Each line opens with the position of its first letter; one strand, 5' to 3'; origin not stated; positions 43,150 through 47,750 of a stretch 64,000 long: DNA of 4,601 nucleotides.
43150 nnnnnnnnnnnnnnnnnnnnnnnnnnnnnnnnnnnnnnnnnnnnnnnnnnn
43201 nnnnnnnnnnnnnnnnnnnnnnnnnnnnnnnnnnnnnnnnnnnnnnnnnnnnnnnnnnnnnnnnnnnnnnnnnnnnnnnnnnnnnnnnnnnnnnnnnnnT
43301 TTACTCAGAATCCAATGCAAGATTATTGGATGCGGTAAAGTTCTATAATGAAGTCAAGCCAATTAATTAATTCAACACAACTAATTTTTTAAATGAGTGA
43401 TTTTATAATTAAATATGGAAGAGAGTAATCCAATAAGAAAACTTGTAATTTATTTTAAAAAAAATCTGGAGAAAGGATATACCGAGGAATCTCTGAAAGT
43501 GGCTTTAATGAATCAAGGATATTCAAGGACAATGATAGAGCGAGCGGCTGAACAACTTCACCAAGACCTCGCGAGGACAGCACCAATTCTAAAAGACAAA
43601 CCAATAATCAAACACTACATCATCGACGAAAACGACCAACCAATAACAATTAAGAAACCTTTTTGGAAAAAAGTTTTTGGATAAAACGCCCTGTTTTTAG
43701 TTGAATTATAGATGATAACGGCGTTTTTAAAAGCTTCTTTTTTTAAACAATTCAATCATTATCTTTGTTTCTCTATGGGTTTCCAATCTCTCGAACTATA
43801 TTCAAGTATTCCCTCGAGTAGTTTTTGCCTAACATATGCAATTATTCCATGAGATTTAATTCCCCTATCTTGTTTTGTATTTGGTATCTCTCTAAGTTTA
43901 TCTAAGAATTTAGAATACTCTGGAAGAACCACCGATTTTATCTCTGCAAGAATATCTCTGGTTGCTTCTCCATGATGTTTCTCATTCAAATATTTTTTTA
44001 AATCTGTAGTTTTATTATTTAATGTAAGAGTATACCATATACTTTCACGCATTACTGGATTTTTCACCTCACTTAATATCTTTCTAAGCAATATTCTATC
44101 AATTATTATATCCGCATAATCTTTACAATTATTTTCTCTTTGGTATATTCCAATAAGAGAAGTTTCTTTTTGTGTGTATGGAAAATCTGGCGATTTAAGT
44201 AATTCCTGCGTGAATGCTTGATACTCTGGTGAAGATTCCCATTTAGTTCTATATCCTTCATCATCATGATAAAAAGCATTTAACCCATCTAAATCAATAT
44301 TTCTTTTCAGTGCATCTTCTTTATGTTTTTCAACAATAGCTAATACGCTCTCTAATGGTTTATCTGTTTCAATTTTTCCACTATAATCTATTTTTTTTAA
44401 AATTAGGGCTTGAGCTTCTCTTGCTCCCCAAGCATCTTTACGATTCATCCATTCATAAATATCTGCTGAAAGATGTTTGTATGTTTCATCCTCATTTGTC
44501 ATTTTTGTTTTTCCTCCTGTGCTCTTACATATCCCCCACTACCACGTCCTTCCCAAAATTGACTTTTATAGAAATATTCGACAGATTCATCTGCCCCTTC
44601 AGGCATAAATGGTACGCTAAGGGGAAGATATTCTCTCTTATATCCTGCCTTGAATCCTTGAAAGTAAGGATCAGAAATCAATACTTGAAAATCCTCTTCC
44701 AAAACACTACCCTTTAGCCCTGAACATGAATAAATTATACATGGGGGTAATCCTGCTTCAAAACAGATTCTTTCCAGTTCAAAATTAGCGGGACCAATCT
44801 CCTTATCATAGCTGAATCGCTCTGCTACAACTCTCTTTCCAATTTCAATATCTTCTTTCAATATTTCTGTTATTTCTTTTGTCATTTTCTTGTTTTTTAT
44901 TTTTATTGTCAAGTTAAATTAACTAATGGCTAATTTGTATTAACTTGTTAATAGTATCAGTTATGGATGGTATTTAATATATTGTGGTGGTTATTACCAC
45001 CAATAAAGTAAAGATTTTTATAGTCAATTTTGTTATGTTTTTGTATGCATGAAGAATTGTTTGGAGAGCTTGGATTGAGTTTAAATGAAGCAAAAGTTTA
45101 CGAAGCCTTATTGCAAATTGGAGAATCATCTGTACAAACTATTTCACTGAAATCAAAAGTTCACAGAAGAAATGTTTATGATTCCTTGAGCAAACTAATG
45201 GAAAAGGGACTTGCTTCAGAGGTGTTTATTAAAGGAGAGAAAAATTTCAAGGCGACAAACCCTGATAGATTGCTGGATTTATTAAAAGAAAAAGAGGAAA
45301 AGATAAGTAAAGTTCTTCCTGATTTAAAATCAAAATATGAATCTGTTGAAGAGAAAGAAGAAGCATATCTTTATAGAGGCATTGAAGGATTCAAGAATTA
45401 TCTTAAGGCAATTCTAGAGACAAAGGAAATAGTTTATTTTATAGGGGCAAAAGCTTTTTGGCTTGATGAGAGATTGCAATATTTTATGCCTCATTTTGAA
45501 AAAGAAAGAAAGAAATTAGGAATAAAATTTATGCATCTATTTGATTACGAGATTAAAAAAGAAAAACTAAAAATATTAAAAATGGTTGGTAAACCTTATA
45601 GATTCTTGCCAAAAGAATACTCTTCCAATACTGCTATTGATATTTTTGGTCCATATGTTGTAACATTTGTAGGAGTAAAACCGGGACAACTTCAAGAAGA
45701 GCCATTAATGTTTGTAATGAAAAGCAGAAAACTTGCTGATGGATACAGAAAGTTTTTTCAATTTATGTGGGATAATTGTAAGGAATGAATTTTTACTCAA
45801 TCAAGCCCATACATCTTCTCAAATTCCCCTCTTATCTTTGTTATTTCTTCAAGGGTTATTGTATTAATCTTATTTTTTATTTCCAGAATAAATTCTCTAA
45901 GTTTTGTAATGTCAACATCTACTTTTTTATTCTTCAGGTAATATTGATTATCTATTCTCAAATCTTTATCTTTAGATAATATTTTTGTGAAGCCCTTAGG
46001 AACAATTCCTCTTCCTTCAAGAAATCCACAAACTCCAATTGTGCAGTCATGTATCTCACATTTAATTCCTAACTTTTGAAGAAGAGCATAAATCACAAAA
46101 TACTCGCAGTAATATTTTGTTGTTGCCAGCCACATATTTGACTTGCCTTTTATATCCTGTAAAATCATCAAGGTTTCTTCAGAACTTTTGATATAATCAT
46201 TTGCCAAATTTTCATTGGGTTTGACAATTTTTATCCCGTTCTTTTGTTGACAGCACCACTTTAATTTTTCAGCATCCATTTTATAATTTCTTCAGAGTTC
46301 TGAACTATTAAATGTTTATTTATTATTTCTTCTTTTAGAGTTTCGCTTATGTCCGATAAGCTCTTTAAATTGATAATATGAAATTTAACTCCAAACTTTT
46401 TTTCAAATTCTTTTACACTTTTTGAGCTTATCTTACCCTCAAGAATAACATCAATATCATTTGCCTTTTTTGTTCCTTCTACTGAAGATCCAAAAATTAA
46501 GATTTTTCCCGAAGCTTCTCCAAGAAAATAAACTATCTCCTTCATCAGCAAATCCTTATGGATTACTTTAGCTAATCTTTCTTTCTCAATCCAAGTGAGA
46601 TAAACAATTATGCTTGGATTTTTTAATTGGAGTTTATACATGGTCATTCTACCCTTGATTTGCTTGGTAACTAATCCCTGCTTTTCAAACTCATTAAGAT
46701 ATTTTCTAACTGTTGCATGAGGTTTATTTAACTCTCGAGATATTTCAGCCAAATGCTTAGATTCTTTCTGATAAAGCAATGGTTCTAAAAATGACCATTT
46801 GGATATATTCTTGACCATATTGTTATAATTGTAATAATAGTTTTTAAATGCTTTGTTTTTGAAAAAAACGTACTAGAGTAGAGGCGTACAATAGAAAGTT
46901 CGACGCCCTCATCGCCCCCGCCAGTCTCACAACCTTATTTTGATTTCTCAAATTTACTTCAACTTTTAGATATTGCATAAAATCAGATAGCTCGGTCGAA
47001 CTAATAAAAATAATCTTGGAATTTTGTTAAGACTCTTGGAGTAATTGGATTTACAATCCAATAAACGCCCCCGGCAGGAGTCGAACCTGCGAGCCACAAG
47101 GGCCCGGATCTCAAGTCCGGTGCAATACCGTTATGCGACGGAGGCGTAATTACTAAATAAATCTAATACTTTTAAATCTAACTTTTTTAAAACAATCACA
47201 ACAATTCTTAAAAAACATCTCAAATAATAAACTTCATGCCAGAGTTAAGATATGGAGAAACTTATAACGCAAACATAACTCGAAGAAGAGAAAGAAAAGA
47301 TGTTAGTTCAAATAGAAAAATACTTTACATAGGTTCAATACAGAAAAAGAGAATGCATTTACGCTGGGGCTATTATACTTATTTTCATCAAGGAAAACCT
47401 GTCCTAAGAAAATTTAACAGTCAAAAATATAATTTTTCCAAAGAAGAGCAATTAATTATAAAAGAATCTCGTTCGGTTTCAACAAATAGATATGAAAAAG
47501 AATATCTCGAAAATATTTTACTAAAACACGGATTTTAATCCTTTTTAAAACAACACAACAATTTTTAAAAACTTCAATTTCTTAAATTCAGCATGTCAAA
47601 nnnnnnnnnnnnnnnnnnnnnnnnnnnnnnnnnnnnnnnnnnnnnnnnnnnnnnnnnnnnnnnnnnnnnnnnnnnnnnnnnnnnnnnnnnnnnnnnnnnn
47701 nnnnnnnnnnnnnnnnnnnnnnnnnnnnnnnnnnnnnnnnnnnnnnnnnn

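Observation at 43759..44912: Translationally coupled gene pair of unknown function in the islet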

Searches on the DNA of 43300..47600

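Call 92: search_rna_families(source=window, start=43300, end=47600, threshold=evalue, max_evalue=1)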
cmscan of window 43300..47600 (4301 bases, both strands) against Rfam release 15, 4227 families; matches with E-value up to 1: 3.
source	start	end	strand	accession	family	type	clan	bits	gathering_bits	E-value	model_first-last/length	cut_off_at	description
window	47066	47145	-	RF00005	tRNA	Gene; tRNA;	CL00001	54.8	29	3.3e-10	1-71/71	no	tRNA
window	46161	46267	-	RF00142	snoZ118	Gene; snRNA; snoRNA; CD-box;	-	23.7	48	0.6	1-108/108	no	Small nucleolar RNA Z118/Z121/Z120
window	44961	45006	-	RF00032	Histone3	Cis-reg;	-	17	34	0.69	1-46/46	no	Histone 3' UTR stem-loop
